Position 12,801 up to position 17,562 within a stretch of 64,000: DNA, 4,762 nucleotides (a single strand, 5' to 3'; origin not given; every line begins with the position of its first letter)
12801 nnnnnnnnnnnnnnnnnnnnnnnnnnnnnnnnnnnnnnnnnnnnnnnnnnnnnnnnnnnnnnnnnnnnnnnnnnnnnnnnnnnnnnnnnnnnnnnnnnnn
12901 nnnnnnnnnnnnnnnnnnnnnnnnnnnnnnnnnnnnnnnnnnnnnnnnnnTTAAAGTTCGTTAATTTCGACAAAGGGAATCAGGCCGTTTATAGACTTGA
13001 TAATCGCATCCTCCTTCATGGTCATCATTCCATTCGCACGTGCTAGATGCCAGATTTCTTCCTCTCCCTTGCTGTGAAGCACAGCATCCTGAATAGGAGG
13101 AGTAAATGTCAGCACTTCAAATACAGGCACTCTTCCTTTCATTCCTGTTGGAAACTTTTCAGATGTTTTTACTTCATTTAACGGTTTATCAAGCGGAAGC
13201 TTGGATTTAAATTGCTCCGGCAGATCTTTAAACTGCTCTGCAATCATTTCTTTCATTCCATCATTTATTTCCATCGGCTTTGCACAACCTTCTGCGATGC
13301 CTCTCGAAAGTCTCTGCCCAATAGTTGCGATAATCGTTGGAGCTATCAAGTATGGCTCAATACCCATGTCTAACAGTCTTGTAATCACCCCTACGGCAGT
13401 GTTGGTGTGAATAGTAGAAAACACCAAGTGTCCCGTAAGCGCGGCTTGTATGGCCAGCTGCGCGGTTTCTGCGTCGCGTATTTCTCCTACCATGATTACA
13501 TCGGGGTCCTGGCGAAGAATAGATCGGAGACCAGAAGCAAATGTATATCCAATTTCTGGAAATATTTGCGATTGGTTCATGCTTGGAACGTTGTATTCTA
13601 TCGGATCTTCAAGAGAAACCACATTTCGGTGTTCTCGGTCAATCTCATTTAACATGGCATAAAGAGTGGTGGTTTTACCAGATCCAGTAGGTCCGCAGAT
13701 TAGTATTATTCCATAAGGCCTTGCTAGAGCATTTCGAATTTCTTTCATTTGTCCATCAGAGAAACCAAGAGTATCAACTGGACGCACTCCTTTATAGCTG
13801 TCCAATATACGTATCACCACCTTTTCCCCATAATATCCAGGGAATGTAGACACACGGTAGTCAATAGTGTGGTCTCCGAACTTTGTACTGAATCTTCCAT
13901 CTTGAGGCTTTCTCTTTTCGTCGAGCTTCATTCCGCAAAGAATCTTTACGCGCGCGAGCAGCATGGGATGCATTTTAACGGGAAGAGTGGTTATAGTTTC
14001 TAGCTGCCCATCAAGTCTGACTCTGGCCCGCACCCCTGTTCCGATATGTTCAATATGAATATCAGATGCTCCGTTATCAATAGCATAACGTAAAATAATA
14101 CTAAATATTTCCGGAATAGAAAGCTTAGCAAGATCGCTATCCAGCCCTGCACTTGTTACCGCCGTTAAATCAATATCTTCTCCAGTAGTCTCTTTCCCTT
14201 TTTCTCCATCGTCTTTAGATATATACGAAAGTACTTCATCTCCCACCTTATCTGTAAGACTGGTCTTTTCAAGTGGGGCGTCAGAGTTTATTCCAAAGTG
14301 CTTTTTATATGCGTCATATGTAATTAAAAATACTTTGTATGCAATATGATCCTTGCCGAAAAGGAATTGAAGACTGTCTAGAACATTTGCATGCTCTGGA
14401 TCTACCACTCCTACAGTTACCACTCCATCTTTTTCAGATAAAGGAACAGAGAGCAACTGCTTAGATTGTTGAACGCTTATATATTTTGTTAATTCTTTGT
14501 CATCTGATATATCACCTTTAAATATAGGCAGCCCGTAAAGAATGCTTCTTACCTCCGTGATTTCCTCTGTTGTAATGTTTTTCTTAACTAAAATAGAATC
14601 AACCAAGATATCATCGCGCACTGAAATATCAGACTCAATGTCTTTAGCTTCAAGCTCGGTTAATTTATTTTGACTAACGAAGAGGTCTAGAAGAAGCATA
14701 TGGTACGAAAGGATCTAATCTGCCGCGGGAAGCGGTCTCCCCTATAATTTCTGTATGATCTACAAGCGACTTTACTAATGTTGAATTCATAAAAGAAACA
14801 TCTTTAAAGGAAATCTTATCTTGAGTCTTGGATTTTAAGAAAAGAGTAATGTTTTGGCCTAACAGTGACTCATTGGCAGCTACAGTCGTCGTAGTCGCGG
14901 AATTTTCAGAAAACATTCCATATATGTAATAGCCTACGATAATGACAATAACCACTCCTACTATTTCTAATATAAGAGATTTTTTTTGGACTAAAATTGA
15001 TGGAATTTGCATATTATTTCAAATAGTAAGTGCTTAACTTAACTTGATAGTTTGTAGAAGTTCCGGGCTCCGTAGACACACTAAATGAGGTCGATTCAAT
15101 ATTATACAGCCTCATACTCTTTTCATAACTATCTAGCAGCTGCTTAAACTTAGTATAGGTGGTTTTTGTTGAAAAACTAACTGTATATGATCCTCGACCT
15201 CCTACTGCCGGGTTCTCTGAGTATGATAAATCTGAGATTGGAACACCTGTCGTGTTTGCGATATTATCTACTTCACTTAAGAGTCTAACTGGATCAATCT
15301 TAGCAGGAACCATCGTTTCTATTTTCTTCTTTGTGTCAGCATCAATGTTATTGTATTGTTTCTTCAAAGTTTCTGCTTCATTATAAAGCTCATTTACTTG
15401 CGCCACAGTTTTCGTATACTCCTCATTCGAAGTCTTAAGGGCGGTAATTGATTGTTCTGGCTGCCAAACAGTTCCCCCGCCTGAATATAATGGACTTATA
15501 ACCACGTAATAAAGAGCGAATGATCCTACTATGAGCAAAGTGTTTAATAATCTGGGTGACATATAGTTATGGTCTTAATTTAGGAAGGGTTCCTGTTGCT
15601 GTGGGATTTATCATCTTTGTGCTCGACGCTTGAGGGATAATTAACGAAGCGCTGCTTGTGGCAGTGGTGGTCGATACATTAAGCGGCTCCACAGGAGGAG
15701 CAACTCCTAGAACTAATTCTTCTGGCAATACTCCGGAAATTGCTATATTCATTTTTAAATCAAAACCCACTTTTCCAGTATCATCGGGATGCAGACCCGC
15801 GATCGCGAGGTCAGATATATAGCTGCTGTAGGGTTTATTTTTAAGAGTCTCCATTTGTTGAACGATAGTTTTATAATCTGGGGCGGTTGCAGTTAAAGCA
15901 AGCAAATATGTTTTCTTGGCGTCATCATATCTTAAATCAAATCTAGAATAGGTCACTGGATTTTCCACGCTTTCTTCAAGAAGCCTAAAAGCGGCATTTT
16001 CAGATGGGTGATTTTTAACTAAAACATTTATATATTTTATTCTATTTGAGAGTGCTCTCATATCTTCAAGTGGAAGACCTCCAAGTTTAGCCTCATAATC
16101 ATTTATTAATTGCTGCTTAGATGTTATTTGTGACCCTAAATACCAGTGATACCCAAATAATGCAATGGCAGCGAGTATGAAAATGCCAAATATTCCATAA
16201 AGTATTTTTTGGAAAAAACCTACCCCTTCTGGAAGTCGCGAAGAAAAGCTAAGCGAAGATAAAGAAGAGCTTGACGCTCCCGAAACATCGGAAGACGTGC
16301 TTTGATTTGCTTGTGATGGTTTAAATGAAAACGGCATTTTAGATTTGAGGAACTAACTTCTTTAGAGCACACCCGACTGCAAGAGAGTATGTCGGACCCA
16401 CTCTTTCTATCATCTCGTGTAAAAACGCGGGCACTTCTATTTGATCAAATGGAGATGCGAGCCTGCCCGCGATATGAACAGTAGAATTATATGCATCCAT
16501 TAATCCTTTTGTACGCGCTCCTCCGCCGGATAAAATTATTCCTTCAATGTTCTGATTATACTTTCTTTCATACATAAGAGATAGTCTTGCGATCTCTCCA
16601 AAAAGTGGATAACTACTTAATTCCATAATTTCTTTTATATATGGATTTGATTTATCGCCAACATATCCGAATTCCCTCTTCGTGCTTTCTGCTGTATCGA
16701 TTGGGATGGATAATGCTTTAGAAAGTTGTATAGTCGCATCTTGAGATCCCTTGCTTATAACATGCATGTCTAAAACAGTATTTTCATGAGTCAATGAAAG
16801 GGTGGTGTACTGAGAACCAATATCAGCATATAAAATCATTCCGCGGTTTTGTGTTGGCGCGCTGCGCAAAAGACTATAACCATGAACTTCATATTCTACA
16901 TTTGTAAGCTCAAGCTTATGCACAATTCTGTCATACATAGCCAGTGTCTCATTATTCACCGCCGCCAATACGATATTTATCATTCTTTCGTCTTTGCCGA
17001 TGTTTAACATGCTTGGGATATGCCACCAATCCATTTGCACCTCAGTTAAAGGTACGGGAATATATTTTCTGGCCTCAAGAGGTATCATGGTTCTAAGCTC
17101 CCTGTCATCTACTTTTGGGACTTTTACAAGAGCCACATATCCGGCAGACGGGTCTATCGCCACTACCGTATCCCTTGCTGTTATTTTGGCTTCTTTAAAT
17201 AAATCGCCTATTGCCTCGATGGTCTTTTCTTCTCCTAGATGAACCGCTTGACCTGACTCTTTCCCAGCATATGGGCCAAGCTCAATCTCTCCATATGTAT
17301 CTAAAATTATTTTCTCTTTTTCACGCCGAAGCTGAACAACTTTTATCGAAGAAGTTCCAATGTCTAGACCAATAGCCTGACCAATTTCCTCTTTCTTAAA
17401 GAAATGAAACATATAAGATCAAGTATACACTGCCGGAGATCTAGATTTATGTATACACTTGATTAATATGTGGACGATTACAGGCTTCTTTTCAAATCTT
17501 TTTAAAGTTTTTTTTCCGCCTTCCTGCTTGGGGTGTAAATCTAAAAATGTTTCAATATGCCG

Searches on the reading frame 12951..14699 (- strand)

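Call 10: search_protein_families(library=pfam, proteins=[window:12951-14699:-], max_evalue=0.01)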
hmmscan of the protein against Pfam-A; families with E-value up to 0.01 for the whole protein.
window:12951-14699:- (582 aa): 12 families
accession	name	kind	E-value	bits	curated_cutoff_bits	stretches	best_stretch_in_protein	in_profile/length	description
PF00437.27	T2SSE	-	3.7e-105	352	24.9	1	197-578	10-367/370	Type II/IV secretion system protein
PF05157.20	MshEN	-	2e-07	31.4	23.1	1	55-129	1-74/90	MshEN domain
PF13401.12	AAA_22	-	1.3e-05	26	27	1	329-396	5-65/130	AAA domain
PF13191.12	AAA_16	-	0.00015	22.8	32.6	1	316-424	7-111/167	AAA ATPase domain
PF13476.12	AAA_23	-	0.00038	21.6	27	1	330-349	20-39/201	AAA domain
PF13604.12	AAA_30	-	0.00057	20.1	27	1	314-362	3-51/191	AAA domain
PF13173.12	AAA_14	-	0.00085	19.8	27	1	331-420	4-84/129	AAA domain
PF13086.12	AAA_11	-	0.0011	19.3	27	1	314-353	3-41/257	AAA domain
PF20720.3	nSTAND3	-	0.0015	18.6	27.2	1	328-369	16-57/155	Novel STAND NTPase 3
PF25199.1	nSTAND_NTPase5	-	0.0023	18.2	34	1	326-369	38-82/145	Novel STAND NTPase 5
PF06414.18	Zeta_toxin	-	0.0038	17.1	22.3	1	331-364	18-50/199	Zeta toxin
PF00004.35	AAA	-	0.009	16.9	21.2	0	332-407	1-66/131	ATPase family associated with various cellular activities (AAA)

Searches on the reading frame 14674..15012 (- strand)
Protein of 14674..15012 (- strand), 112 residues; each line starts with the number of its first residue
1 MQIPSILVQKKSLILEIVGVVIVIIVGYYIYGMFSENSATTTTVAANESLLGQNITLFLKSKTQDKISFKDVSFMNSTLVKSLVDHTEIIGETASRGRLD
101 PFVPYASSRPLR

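Call 10: search_protein_families(library=pfam, proteins=[window:14674-15012:-], max_evalue=0.01)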
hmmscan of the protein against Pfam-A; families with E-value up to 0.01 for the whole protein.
window:14674-15012:- (112 aa): 1 family
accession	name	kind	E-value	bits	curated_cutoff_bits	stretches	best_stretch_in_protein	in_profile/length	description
PF12698.13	ABC2_membrane_3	-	0.002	17.7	31.6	1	10-72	1-67/347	ABC-2 family transporter protein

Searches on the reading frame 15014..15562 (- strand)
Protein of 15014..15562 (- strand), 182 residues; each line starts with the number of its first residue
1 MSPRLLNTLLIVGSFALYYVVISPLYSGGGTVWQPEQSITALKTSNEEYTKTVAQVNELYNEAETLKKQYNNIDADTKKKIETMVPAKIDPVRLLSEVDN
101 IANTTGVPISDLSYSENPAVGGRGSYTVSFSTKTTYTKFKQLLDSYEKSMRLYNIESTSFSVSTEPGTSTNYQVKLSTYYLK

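Call 10: search_protein_families(library=pfam, proteins=[window:15014-15562:-], max_evalue=0.01)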
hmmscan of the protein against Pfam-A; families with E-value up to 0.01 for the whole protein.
window:15014-15562:- (182 aa): 1 family
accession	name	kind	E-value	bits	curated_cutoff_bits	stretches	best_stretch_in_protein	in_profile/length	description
PF04350.18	PilO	-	2.4e-05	24.9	22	1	40-180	2-142/145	Pilus assembly protein, PilO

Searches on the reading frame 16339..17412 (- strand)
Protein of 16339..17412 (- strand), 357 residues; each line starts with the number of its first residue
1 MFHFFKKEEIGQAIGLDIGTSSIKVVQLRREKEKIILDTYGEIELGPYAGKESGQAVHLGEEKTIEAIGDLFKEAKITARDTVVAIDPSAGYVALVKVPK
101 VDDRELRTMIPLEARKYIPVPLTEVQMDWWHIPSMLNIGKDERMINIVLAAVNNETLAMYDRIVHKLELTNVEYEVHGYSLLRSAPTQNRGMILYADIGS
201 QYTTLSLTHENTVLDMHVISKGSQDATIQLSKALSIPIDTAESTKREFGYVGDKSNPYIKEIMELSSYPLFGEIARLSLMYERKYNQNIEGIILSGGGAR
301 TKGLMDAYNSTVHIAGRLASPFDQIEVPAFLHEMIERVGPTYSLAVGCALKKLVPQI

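Call 10: search_protein_families(library=pfam, proteins=[window:16339-17412:-], max_evalue=0.01)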
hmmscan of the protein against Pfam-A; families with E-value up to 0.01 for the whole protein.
window:16339-17412:- (357 aa): 2 families
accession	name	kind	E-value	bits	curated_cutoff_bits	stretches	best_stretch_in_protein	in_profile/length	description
PF11104.14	PilM_2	-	2.3e-28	99.6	27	1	15-352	1-339/340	Type IV pilus assembly protein PilM;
PF14450.12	FtsA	-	1.4e-10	42.1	31.8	1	197-330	4-122/127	Cell division protein FtsA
